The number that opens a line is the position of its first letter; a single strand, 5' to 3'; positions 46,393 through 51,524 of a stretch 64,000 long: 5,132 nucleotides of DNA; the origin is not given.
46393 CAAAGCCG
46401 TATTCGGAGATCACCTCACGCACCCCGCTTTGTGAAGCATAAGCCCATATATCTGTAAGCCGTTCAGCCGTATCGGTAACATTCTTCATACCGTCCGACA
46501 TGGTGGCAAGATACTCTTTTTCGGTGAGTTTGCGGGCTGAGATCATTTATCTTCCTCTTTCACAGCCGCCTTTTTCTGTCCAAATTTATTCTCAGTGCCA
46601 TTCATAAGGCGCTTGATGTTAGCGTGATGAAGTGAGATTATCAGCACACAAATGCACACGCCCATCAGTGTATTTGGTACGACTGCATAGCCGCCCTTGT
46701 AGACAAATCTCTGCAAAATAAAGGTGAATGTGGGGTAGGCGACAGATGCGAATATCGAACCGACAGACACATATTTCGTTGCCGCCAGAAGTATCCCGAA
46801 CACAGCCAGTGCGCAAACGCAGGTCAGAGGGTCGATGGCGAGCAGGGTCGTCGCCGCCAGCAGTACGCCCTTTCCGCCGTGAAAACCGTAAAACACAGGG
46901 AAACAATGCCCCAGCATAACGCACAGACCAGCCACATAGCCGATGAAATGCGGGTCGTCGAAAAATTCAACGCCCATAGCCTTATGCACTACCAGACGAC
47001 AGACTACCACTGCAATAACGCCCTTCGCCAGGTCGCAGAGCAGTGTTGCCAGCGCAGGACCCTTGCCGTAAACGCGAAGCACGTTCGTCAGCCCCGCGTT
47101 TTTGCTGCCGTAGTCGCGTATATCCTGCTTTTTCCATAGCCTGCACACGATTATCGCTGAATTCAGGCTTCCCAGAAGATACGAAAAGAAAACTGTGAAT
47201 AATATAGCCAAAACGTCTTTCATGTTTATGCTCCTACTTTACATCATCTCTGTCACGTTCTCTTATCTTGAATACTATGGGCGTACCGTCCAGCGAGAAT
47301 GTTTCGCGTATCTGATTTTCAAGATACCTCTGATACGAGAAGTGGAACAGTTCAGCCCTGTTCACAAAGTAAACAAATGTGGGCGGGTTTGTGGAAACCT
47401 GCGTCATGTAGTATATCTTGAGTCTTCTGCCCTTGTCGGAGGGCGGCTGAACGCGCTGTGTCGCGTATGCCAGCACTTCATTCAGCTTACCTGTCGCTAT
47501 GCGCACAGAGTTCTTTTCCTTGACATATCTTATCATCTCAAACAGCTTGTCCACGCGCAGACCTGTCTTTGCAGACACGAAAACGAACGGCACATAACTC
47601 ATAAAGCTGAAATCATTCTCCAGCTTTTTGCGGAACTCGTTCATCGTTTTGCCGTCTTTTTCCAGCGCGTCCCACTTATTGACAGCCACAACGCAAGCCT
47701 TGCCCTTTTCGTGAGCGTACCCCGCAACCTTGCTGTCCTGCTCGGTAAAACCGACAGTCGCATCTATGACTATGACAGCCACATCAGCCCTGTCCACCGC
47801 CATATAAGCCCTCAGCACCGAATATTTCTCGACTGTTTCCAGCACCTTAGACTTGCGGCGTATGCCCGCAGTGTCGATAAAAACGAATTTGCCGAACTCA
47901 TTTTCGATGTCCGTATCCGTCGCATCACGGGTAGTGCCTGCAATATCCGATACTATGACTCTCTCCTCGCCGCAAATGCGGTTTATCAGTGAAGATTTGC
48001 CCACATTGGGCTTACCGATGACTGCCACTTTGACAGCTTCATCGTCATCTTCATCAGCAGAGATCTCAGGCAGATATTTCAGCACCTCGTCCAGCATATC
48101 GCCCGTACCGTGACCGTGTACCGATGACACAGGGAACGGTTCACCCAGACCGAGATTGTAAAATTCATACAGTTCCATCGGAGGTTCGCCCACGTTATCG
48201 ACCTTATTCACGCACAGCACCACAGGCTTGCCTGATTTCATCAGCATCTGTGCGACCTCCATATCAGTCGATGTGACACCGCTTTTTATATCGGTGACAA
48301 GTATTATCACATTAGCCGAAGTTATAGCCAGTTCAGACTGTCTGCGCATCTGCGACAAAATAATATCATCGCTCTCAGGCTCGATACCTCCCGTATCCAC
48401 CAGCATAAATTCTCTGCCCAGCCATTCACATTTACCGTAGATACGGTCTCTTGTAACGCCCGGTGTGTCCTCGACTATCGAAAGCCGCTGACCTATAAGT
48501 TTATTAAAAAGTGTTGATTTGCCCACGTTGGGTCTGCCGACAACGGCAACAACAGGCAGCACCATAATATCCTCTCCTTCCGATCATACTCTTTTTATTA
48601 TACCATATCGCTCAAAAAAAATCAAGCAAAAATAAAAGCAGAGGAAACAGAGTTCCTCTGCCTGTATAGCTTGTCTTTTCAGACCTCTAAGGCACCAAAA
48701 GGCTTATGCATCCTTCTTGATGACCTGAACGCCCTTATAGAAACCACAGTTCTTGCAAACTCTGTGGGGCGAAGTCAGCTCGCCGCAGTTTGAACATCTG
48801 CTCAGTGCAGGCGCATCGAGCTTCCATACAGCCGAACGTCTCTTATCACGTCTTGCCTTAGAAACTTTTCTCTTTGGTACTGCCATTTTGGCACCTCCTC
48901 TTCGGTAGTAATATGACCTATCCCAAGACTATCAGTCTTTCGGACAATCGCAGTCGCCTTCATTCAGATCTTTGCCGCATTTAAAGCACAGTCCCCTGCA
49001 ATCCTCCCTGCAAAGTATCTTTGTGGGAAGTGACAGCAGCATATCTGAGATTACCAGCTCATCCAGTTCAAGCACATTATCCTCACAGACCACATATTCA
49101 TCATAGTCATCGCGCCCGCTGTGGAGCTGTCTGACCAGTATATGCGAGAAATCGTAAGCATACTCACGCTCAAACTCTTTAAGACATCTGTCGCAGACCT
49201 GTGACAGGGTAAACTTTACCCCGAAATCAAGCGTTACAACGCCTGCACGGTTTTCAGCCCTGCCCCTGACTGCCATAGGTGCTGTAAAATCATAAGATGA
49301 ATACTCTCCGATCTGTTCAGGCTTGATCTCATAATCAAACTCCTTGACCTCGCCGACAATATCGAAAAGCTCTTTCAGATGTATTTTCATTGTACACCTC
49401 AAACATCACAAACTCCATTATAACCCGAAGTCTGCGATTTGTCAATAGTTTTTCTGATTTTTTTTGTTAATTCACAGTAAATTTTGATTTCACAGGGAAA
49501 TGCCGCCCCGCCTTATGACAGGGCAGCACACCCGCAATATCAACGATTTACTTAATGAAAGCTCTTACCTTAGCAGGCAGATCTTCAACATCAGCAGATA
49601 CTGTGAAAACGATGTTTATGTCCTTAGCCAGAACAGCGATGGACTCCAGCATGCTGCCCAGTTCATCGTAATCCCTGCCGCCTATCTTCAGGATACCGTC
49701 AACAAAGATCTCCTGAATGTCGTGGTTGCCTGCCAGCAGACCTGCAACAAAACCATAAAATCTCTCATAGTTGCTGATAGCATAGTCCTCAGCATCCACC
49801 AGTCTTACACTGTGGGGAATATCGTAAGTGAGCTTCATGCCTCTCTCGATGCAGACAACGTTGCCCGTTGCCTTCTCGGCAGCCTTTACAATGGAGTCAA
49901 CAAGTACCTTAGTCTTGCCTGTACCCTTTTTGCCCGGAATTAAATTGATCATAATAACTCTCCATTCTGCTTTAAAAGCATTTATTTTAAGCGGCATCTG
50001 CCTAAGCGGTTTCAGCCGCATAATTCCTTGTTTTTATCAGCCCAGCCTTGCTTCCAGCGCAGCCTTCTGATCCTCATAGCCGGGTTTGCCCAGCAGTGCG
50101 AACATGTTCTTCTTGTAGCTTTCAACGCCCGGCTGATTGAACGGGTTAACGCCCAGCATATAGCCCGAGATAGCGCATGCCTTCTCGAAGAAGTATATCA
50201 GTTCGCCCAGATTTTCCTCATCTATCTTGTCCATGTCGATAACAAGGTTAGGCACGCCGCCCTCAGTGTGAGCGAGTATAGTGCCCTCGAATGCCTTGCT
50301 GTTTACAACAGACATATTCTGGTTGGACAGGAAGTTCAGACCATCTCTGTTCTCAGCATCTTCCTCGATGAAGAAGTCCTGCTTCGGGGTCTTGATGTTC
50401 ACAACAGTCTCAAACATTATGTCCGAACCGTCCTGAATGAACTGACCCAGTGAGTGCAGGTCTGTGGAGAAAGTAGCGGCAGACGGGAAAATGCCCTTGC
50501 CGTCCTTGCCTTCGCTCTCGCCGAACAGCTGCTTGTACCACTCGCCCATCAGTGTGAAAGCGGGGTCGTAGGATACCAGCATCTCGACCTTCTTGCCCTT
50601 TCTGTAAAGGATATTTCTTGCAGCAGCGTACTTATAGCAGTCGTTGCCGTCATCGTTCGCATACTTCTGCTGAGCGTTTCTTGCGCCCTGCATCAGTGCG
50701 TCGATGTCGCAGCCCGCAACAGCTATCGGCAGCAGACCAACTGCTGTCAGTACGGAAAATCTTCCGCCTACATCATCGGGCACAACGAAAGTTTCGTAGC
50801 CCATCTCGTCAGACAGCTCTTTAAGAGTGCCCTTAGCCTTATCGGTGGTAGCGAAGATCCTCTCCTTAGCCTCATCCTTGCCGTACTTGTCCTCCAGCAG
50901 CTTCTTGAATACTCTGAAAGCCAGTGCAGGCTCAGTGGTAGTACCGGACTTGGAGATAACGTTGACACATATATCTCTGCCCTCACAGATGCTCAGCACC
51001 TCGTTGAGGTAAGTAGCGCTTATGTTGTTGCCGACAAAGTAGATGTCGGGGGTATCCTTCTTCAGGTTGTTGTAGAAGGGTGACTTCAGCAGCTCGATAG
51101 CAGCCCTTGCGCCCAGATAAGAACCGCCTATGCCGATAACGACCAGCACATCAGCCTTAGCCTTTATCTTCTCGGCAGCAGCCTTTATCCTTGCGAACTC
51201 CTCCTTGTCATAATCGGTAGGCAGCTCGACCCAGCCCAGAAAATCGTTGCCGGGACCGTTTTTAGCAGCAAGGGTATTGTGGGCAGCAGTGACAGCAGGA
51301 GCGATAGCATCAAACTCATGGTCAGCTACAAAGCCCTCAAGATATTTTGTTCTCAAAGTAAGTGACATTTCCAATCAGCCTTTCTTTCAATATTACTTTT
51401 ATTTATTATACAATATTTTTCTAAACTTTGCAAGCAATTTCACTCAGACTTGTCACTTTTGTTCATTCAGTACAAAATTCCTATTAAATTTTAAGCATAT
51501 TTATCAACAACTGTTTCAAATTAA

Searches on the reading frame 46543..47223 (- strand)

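Call 66: search_protein_families(library=pfam, proteins=[window:46543-47223:-], max_evalue=0.0001)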
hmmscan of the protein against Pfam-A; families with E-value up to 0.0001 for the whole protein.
window:46543-47223:- (226 aa): 1 family
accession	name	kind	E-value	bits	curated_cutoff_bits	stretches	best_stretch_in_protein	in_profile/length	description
PF02660.20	G3P_acyltransf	-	4.1e-51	173.8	24.1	1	14-206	2-164/164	Glycerol-3-phosphate acyltransferase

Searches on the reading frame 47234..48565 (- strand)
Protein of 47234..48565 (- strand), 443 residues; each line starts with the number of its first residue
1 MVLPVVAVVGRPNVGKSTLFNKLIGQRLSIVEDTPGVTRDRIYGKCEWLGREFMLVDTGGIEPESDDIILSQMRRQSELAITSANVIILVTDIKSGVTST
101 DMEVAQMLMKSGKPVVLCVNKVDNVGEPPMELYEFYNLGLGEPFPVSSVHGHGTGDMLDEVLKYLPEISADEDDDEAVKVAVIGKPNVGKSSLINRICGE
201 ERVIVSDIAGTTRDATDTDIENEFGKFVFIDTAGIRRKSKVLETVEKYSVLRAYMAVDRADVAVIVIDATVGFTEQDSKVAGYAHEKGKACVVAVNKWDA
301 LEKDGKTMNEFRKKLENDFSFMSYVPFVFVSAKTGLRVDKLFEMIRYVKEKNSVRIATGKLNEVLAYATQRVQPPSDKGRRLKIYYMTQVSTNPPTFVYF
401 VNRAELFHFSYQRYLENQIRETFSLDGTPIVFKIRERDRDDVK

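Call 75: search_protein_families(library=pfam, proteins=[window:47234-48565:-], max_evalue=0.0001)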
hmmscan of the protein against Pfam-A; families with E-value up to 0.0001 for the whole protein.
window:47234-48565:- (443 aa): 12 families
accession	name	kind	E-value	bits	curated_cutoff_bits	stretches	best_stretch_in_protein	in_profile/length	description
PF01926.29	MMR_HSR1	-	3.4e-60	201.5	21.9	2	6-121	2-113/113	50S ribosome-binding GTPase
PF14714.11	KH_dom-like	-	6.6e-36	122.9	27.3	1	355-435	1-81/81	KH-domain-like of EngA bacterial GTPase enzymes, C-terminal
PF02421.24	FeoB_N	-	7.2e-32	110.5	27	2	179-343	2-154/156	Ferrous iron transport protein B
PF00009.33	GTP_EFTU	-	3.2e-28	99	26.5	2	177-345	3-182/188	Elongation factor Tu GTP binding domain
PF00350.29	Dynamin_N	-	3.2e-16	60.2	27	0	180-214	1-34/168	Dynamin family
PF04548.22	AIG1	-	6e-13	49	27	1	7-109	4-108/212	AIG1 family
PF03193.22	RsgA_GTPase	-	5.9e-12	46.2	30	1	78-236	17-169/174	RsgA GTPase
PF00071.28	Ras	-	5.4e-09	36.3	21.6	1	179-345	1-156/162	Ras family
PF08477.19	Roc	-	8.1e-09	36.2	27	0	179-283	1-102/119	Ras of Complex, Roc, domain of DAPkinase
PF13479.12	AAA_24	-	2.2e-05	24.9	27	0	177-270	2-73/195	AAA domain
PF00005.33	ABC_tran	-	4.2e-05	24.6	25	0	179-259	13-80/137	ABC transporter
PF16897.10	MMR_HSR1_Xtn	-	6.9e-05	23.2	35.2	0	289-345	56-100/106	C-terminal region of MMR_HSR1 domain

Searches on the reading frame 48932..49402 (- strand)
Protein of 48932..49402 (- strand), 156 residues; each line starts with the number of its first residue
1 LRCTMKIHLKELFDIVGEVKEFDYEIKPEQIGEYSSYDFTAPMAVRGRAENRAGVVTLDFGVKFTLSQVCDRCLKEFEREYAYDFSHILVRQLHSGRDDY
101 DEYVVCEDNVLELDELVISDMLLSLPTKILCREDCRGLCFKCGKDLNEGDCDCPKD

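Call 76: search_protein_families(library=pfam, proteins=[window:48932-49402:-], max_evalue=0.01)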
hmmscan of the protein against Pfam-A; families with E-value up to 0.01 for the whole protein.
window:48932-49402:- (156 aa): 1 family
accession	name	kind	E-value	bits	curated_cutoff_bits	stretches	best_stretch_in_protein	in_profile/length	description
PF02620.22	YceD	-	8.2e-22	77.9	33.2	1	58-155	1-105/119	Large ribosomal RNA subunit accumulation protein YceD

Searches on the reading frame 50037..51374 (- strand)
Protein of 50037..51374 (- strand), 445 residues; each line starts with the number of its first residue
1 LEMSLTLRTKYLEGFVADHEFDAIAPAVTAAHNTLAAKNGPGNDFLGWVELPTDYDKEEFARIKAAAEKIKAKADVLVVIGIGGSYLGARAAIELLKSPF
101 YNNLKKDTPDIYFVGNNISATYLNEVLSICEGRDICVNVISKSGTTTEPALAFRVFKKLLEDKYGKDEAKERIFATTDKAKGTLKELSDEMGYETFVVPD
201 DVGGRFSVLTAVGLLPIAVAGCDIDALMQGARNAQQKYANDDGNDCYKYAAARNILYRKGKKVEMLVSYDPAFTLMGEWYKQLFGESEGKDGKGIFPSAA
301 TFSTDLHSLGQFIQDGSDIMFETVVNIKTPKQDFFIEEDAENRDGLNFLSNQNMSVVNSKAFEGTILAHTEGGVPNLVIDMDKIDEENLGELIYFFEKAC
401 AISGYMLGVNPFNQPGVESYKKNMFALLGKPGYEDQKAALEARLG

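Call 76: search_protein_families(library=pfam, proteins=[window:50037-51374:-], max_evalue=0.01)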
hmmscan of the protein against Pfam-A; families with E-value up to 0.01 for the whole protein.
window:50037-51374:- (445 aa): 1 family
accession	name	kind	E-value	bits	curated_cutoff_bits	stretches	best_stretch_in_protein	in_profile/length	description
PF00342.24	PGI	-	7.1e-23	81.4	22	1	76-422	98-460/486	Phosphoglucose isomerase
